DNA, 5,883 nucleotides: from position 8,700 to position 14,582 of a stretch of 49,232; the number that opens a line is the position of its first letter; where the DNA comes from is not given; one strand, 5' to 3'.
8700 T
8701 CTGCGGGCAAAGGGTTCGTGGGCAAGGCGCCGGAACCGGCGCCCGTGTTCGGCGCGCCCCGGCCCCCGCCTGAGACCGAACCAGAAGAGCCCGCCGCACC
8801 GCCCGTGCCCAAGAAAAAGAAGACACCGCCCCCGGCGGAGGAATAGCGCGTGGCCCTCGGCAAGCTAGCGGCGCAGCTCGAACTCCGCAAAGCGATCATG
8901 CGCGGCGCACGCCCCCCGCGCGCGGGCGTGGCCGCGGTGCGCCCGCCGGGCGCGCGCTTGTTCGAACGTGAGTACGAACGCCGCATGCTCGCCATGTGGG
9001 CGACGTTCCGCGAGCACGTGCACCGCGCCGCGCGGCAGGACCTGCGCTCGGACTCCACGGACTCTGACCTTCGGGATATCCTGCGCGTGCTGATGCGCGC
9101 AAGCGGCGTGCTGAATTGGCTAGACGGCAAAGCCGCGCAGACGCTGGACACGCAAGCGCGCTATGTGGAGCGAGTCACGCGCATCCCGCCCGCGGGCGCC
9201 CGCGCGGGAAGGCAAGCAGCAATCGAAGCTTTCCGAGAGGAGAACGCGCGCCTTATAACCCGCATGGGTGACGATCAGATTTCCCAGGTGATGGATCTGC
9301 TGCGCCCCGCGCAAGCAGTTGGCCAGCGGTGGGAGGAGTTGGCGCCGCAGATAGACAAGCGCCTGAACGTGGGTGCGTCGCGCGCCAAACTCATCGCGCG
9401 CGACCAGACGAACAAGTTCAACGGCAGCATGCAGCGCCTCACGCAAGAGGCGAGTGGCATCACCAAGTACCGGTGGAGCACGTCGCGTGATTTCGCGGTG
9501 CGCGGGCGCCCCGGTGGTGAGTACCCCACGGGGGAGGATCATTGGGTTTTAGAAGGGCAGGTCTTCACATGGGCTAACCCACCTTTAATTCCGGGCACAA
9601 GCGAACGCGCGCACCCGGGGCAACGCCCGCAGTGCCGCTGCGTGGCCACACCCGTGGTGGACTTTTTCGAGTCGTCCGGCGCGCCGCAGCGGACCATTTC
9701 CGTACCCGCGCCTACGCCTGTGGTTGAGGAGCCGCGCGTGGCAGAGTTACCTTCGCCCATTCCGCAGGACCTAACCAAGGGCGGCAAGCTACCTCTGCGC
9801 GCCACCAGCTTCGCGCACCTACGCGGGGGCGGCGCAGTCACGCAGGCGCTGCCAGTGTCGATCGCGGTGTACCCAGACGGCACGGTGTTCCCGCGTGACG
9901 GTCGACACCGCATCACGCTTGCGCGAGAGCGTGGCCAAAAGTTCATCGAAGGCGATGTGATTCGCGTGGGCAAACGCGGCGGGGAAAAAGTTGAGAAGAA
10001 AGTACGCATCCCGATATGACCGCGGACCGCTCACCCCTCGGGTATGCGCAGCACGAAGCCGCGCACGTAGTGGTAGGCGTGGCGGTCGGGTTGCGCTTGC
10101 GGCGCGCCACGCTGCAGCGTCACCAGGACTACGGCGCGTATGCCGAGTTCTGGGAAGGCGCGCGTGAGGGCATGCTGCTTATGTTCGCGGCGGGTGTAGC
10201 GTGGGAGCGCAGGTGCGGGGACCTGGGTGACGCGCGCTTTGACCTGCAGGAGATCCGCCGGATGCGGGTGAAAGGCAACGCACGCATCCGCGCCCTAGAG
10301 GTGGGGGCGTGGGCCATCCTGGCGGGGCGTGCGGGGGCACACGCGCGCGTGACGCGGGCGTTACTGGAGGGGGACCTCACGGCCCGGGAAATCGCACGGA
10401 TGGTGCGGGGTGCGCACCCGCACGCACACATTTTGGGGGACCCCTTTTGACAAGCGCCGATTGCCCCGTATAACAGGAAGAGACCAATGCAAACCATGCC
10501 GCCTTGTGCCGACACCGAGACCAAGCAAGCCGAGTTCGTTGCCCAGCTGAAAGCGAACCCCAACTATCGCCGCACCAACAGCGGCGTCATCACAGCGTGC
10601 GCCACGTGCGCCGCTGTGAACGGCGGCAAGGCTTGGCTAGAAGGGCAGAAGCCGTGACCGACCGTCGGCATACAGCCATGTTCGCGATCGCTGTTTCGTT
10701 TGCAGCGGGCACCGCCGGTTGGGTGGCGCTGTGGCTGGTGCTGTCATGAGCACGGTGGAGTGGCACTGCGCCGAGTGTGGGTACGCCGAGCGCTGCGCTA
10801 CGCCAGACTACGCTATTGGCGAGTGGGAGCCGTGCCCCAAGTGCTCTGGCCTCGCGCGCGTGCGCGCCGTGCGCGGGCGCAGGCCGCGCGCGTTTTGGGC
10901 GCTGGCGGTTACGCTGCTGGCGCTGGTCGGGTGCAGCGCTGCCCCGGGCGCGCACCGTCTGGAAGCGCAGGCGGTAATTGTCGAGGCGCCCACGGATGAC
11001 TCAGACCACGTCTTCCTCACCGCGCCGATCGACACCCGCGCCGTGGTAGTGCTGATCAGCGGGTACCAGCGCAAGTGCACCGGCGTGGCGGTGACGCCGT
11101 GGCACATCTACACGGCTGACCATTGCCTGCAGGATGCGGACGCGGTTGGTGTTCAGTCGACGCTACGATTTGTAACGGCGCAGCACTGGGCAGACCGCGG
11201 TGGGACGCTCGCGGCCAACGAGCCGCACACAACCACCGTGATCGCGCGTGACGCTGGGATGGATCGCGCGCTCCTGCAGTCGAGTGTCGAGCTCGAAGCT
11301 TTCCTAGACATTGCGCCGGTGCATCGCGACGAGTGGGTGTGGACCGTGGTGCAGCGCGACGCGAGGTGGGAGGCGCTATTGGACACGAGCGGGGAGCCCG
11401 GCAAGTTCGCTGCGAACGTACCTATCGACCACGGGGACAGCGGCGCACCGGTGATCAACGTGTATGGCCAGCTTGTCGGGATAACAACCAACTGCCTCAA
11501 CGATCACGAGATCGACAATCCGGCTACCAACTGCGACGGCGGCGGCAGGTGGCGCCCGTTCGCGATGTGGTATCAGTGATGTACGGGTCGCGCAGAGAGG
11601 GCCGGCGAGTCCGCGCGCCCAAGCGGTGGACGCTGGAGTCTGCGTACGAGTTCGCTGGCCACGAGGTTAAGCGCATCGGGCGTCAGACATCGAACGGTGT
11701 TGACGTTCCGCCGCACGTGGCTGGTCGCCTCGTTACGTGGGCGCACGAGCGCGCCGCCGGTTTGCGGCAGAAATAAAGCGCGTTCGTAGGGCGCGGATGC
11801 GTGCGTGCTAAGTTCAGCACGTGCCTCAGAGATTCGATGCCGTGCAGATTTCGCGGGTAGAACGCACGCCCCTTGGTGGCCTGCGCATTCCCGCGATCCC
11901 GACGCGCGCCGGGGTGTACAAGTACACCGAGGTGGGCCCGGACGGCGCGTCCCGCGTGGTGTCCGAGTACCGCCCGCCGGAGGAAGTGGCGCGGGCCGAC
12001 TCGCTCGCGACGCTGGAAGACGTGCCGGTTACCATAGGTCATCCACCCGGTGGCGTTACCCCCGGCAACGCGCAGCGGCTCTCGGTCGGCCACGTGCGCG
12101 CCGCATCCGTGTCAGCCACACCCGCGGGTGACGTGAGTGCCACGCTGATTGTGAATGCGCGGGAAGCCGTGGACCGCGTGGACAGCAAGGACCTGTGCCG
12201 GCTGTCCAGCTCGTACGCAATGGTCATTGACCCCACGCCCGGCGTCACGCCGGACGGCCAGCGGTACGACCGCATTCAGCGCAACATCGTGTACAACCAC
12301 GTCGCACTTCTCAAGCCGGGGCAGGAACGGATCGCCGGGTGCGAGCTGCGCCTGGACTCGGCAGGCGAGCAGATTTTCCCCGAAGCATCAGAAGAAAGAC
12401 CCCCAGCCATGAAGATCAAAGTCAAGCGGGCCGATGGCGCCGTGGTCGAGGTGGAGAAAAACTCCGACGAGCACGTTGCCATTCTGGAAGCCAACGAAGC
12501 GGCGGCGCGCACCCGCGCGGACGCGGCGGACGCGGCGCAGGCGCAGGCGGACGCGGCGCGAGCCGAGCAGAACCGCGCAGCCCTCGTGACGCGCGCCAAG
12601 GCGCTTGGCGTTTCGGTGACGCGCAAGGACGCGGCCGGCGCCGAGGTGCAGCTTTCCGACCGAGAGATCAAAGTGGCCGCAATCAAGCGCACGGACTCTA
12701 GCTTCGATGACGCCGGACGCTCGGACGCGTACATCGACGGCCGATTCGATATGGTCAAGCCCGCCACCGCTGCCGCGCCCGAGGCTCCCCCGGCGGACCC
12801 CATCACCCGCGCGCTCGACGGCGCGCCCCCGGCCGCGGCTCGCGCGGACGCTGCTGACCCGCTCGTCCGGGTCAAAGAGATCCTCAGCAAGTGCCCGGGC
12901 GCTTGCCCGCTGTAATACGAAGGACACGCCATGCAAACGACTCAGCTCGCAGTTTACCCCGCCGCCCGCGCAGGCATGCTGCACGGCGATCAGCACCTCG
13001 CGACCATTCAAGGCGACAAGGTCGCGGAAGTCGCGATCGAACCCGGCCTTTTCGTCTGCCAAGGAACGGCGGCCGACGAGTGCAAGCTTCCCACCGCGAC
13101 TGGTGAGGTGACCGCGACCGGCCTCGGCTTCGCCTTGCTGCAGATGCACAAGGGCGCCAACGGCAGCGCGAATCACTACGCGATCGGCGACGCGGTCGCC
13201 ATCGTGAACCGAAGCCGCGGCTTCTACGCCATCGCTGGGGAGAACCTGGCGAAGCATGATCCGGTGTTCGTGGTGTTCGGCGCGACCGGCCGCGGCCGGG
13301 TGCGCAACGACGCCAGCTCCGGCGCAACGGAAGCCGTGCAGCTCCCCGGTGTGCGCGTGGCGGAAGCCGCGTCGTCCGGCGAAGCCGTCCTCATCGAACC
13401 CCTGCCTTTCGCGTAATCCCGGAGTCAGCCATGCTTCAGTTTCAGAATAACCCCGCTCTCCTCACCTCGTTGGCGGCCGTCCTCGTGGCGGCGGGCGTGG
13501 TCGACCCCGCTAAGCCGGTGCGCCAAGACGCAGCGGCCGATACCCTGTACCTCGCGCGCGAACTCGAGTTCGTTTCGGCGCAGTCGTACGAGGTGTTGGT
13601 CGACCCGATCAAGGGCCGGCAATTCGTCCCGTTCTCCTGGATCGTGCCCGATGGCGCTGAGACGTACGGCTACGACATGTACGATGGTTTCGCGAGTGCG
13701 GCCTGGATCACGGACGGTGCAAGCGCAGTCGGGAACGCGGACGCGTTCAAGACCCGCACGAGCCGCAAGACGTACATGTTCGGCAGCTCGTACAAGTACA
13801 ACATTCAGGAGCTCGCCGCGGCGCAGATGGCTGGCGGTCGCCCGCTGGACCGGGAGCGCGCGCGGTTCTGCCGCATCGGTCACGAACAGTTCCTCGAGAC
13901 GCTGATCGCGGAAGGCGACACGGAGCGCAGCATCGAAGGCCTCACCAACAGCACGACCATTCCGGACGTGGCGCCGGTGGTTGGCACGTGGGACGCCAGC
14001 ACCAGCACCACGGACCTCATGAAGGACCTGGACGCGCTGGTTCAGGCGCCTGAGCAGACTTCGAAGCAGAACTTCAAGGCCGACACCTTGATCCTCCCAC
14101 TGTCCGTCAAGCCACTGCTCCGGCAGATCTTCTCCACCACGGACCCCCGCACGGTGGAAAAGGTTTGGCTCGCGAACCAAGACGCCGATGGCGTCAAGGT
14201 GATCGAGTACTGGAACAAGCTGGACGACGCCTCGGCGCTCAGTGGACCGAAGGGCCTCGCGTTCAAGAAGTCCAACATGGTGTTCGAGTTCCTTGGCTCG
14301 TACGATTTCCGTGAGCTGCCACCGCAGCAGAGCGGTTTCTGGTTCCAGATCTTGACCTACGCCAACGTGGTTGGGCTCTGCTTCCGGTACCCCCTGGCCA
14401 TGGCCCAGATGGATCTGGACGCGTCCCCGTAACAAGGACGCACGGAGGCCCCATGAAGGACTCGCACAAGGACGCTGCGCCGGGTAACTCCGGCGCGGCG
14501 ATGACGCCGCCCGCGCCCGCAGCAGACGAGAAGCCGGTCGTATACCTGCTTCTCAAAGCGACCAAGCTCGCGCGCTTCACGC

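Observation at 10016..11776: Translationally coupled protease cluster inserted between the MuF gene and the scaffold gene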

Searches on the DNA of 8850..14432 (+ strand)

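Call 5: search_dna_similar(query=window:8850-14432:+, collection=phages, mode=distant, max_rows=20)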
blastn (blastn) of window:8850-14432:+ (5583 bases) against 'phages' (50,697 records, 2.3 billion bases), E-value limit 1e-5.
No match.

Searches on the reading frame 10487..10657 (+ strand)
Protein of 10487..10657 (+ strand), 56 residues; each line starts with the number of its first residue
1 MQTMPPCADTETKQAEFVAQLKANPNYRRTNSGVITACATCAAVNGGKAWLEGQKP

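Call 3: search_protein_families(library=pfam, proteins=[window:10487-10657:+], max_evalue=0.1)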
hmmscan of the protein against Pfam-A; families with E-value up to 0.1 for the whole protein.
window:10487-10657:+ (56 aa): 0 families

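Call 4: search_protein_families(library=phrogs, proteins=[window:10487-10657:+], max_evalue=0.1)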
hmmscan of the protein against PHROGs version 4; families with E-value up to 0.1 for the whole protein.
window:10487-10657:+ (56 aa): 1 family
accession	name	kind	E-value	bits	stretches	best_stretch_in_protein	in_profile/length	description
phrog_13569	-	unknown function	0.053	14.2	1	33-48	4-19/45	-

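Call 66: search_protein_families(library=ncbifam, proteins=[window:10487-10657:+], max_evalue=0.1)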
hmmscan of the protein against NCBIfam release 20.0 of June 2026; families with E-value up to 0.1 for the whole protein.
window:10487-10657:+ (56 aa): 0 families

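Call 67: search_protein_families(library=padloc, proteins=[window:10487-10657:+], max_evalue=0.1)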
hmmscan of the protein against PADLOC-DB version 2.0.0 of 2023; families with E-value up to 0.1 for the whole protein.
window:10487-10657:+ (56 aa): 1 family
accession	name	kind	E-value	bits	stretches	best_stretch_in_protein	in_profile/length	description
PDLC04765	PDC-M65B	-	0.042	10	1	11-43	646-678/763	-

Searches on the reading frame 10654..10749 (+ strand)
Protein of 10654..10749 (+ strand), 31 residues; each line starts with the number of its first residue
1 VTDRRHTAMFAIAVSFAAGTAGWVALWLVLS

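Call 3: search_protein_families(library=pfam, proteins=[window:10654-10749:+], max_evalue=0.1)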
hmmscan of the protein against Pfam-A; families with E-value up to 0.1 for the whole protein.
window:10654-10749:+ (31 aa): 0 families

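Call 4: search_protein_families(library=phrogs, proteins=[window:10654-10749:+], max_evalue=0.1)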
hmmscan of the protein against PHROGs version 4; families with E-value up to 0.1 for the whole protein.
window:10654-10749:+ (31 aa): 1 family
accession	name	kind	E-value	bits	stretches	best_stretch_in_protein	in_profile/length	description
phrog_20930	-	unknown function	0.031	15.3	1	10-30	23-43/65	-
